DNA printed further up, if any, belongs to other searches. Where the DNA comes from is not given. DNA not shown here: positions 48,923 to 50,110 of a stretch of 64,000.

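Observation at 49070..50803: IspH (LytB) fused in-frame to a UbiA-superfamily membrane prenyltransferase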

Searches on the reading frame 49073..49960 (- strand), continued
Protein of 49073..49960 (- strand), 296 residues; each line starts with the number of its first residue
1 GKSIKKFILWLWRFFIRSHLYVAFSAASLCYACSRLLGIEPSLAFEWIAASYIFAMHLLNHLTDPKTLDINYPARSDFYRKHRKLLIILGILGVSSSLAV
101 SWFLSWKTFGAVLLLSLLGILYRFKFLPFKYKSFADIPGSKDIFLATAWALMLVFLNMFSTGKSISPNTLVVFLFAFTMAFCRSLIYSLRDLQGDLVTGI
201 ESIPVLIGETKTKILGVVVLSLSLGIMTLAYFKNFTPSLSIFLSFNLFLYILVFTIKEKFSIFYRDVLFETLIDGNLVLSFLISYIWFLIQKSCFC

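Call 76: search_solved_structures(query=window:49073-49960:-, max_evalue=10, show_alignments=5)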
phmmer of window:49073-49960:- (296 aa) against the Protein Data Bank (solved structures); distinct sequences matched with E-value up to 10: 4.
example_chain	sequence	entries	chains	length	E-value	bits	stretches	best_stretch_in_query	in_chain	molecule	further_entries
7blz_3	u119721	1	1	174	0.52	13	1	93-161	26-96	Lhcr3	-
5zgb_3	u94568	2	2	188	0.61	12.8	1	93-161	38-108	Lhcr3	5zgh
8wey_3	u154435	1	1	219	0.77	12.5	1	92-160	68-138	Lhcr3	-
9wcx_V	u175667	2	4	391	4.1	10.1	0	105-162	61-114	Cytochrome bc1 complex Rieske iron-sulfur subunit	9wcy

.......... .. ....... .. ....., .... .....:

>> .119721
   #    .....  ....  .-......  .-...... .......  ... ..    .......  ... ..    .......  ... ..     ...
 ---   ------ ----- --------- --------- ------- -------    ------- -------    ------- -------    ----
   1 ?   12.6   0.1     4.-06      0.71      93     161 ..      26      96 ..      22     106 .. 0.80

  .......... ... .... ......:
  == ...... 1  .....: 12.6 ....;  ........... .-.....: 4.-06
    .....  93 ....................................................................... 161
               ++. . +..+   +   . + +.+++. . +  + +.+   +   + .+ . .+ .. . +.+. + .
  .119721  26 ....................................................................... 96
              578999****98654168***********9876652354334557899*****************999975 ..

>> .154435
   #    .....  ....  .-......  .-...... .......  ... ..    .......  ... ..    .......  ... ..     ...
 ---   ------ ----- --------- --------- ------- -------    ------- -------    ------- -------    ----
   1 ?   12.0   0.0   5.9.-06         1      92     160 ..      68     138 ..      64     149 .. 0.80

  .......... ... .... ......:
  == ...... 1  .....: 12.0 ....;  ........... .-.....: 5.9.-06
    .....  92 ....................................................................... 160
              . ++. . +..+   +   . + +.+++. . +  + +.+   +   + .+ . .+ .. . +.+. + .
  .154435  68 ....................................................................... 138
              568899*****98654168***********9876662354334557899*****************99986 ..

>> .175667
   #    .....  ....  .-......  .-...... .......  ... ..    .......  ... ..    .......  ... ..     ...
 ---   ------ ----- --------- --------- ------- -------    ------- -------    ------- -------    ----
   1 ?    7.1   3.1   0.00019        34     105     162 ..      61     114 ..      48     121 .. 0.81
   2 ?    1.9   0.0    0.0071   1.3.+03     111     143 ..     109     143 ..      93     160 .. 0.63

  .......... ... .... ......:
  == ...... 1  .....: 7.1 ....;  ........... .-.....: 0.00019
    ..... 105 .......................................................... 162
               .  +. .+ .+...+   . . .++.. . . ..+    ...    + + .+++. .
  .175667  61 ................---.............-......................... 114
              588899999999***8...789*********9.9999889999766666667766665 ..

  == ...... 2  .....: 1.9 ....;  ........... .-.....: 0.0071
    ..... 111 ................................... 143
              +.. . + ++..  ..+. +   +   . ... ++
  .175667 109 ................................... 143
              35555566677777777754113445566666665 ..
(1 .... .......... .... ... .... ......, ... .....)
